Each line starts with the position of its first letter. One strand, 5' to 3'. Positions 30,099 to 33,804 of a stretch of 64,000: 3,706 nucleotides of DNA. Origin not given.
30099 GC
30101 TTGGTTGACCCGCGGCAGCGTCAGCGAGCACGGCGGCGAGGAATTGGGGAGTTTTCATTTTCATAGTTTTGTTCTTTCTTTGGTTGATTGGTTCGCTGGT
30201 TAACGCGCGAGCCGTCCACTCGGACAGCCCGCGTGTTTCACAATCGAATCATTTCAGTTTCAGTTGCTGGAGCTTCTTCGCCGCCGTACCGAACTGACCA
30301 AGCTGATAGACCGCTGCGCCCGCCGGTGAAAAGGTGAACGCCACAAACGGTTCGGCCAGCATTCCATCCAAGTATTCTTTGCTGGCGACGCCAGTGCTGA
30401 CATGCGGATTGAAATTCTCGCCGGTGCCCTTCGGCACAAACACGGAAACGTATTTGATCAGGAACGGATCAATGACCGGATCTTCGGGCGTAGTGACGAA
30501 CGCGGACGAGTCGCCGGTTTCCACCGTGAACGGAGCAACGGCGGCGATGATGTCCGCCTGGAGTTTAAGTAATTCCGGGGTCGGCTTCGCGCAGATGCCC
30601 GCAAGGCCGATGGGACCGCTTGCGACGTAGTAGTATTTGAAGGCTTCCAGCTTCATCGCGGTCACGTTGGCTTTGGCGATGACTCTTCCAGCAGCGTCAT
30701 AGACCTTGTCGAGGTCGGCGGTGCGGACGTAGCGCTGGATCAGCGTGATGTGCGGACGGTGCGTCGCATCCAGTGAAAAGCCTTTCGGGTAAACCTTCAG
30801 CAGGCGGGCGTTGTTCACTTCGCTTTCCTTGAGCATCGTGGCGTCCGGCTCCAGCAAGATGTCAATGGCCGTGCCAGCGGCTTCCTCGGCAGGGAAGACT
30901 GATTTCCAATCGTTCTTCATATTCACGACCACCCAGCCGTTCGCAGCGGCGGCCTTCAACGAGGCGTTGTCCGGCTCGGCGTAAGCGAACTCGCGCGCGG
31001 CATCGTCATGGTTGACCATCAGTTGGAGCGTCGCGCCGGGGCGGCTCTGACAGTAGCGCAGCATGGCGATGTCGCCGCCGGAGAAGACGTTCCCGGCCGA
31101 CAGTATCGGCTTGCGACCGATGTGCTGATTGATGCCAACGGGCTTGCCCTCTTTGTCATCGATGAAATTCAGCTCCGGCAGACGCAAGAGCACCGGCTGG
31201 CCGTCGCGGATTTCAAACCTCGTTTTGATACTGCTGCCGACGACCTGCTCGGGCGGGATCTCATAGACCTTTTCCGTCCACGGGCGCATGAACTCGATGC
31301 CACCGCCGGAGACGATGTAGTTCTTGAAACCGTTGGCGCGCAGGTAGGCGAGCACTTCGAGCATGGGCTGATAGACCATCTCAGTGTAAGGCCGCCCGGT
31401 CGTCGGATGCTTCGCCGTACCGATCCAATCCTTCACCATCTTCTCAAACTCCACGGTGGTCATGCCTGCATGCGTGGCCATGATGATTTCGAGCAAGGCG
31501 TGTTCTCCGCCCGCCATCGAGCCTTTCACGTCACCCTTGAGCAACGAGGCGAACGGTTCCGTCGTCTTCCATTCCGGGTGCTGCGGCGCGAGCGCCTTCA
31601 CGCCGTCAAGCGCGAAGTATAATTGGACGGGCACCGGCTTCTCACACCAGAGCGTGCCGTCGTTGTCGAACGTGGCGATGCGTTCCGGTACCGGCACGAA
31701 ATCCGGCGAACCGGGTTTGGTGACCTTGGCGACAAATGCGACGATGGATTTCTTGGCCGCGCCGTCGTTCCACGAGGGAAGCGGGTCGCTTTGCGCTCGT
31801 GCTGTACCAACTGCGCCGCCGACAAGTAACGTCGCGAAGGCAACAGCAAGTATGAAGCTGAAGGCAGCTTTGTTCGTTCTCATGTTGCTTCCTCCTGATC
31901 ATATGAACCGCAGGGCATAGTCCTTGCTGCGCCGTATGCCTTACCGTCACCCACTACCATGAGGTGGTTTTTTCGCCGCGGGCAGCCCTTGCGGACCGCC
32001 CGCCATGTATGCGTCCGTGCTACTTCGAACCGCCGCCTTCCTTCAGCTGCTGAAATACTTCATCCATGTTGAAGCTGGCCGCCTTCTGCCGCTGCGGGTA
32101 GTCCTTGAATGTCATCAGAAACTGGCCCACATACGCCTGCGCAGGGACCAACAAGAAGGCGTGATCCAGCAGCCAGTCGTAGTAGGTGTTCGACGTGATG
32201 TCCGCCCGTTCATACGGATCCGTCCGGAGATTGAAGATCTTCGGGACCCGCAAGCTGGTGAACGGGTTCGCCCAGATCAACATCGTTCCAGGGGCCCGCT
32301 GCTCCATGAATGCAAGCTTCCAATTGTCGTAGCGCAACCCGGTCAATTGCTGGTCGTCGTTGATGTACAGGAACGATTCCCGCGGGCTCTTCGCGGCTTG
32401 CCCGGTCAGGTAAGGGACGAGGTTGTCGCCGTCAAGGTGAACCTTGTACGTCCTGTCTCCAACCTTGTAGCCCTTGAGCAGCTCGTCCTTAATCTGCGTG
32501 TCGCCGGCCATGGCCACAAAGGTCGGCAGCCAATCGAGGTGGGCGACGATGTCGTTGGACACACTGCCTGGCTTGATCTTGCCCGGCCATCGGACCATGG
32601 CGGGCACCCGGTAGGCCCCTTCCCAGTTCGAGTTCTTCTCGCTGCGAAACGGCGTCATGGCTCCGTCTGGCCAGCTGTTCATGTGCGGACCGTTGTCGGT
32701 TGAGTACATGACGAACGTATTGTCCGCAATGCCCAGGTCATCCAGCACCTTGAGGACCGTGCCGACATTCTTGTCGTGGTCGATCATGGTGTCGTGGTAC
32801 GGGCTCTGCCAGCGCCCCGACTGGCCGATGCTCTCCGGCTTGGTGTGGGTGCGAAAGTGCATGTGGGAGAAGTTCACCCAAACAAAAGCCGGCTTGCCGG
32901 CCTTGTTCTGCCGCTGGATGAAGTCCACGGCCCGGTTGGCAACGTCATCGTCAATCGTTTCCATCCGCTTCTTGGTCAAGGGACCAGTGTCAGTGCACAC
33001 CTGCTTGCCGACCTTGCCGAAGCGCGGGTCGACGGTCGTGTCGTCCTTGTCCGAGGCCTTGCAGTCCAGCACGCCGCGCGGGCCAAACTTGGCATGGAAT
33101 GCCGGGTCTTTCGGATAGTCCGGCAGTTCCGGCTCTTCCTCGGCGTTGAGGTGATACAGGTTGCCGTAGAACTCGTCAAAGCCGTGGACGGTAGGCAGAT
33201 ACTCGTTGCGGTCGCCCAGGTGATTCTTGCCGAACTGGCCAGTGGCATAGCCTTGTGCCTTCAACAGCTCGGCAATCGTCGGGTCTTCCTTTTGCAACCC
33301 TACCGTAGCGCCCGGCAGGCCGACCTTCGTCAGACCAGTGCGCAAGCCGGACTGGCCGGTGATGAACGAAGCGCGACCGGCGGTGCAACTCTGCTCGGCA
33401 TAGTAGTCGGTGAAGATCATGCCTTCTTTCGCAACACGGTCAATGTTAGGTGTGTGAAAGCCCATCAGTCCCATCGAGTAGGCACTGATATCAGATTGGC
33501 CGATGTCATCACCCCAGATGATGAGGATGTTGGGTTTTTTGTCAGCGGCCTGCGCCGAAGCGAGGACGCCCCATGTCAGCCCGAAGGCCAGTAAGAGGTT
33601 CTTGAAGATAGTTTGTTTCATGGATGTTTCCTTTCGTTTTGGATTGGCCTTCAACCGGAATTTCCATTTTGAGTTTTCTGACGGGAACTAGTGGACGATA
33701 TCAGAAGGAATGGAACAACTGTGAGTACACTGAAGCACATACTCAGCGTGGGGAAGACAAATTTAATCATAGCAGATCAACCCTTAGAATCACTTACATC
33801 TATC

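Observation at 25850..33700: About 7.8-kb high-GC block (about 62% vs about 50%) encoding two Cys-type sulfatases, a secreted HAD hydrolase and a membrane protein: likely horizontally acquired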

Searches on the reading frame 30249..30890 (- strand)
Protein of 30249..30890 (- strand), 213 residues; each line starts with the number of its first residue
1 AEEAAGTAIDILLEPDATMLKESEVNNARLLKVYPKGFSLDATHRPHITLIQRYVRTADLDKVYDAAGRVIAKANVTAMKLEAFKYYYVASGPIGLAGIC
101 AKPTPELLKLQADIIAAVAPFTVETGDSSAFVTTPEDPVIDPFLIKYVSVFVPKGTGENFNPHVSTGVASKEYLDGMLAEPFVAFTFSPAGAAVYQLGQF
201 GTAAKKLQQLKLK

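Call 71: search_protein_families(library=pfam, proteins=[window:30249-30890:-], max_evalue=0.01)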
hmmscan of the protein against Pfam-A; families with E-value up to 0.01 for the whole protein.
window:30249-30890:- (213 aa): 1 family
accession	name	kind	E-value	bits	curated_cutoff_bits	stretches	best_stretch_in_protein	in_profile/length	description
PF13563.12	2_5_RNA_ligase2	-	0.00045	20.7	27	1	26-166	10-113/152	2'-5' RNA ligase superfamily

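Call 90: search_solved_structures(query=A3, max_evalue=10)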
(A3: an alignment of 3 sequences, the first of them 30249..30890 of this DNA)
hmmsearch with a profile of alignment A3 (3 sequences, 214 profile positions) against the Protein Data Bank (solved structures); distinct sequences matched with E-value up to 10: 2.
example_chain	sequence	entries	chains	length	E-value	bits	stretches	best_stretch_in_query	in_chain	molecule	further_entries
9e8z_H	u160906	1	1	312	0.0024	20.5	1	83-163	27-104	Retron Ec83 reverse transcriptase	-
2cfx_A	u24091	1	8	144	0.46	13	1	50-133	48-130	HTH-TYPE TRANSCRIPTIONAL REGULATOR LRPC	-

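Call 96: predict_structure(protein=window:30249-30890:-)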
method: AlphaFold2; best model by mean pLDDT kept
length: 213 residues; sequences in the alignment: 1
mean_pLDDT: 34.3   pTM: 0.35
mean pLDDT of the five models: 34.3, 31.6, 31.5, 28.0, 27.7
residues with pLDDT >= 90: 0; 70-90: 0; 50-70: 20; < 50: 193
segments of 3 or more residues with pLDDT < 50: 1-60, 74-104, 121-213
pLDDT, mean of each block of 10 residues (from residue 1): 30 32 32 35 33 37 50 42 28 31 48 52 33 28 28 30 28 32 28 29 32 36
secondary structure, 60 per line:
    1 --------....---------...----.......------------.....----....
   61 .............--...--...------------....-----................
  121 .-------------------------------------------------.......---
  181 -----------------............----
elements in order: E9-12 E29-35 E48-52 H57-73 E96-99 H105-121 H171-177 H198-209

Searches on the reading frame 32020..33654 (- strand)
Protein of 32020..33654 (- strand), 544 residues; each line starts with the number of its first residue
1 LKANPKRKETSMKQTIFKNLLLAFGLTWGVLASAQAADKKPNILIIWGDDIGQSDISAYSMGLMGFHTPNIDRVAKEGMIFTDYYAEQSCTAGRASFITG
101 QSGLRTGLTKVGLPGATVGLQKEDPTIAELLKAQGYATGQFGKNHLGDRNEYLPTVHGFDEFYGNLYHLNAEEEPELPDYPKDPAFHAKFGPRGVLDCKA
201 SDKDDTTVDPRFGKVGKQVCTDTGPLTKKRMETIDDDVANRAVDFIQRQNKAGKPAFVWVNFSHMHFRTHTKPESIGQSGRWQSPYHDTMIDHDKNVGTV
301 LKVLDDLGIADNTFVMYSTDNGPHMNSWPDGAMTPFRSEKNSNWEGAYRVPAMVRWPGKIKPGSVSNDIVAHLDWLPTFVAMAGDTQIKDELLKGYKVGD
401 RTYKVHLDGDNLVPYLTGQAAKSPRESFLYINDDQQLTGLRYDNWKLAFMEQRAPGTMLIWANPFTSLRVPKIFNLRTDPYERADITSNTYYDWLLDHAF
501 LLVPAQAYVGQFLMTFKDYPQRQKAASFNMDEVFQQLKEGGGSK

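Call 5: search_protein_families(library=pfam, proteins=[window:32020-33654:-])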
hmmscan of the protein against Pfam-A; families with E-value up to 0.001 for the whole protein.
window:32020-33654:- (544 aa): 3 families
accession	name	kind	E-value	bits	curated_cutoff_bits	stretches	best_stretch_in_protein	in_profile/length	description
PF00884.28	Sulfatase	-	1.5e-51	176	25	1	41-384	1-300/301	Sulfatase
PF16347.10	SGSH_C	-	3.2e-07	31.1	29.3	1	343-387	11-55/154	N-sulphoglucosamine sulphohydrolase, C-terminal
PF14707.11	Sulfatase_C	-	5.3e-06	27.5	30.9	1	424-492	2-78/127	C-terminal region of aryl-sulfatase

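Call 6: search_protein_families(library=ncbifam, proteins=[window:32020-33654:-])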
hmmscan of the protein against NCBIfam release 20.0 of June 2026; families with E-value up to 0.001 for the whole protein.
window:32020-33654:- (544 aa): 5 families
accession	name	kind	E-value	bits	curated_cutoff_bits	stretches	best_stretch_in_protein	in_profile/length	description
NF010322.0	PRK13759.1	equivalog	4e-27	94.9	481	2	37-266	3-212/486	arylsulfatase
TIGR03417.1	chol_sulfatase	equivalog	2.7e-24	85.9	433.45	2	39-161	1-114/500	choline-sulfatase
NF045661.1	HdlasePehA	equivalog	6.6e-13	48.1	900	2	40-138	2-94/506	phosphoric/sulfuric ester hydrolase PehA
NF052527.1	Mn_arylsulf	exception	1.6e-07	30.6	850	1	40-146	1-103/479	manganese-dependent arylsulfatase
NF038282.1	LapC_YejM_PbgA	exception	4.6e-05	21.9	825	1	232-378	368-495/584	LPS biosynthesis-modulating metalloenzyme YejM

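Call 53: search_solved_structures(query=window:32020-33621:-, max_evalue=1e-10)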
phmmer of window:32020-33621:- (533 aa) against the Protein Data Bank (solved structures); distinct sequences matched with E-value up to 1e-10: 59.
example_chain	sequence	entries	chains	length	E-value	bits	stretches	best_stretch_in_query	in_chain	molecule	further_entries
7aj0_A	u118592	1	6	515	4.5e-52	180.7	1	27-494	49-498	Arylsulfatase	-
1e2s_P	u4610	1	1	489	1.5e-44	155.8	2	29-157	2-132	Arylsulfatase A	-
1e1z_P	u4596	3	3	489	1.7e-44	155.7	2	29-157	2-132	Arylsulfatase A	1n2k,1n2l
1e3c_P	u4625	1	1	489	1.9e-44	155.5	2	29-157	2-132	Arylsulfatase A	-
1auk_A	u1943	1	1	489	2.8e-44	155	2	237-442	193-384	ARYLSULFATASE A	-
1e33_P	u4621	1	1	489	3.7e-44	154.5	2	29-157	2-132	Arylsulfatase A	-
4fdi_A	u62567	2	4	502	3.8e-42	147.9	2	228-386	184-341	N-acetylgalactosamine-6-sulfatase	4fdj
6prm_A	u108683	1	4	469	9.3e-39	136.7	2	26-153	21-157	exo-4S-kappa carrageenan S1 sulfatase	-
6psm_A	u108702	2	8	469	1.2e-37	133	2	220-439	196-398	exo-4S-kappa carrageenan S1 sulfatase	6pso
3ed4_A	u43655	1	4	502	1.3e-37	133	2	19-141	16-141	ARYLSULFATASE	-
6bia_A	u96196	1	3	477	1.3e-36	129.7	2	22-156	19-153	Sulfatase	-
8eg3_A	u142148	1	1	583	2.4e-36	128.8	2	21-154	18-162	Steryl-sulfatase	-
1p49_A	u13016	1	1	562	1.7e-35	126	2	229-385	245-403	STERYL-SULFATASE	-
7oze_AAA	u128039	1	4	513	3.9e-35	124.8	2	221-372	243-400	Putative secreted sulfatase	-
7an1_AAA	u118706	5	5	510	6e-35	124.2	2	283-438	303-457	Arylsulfatase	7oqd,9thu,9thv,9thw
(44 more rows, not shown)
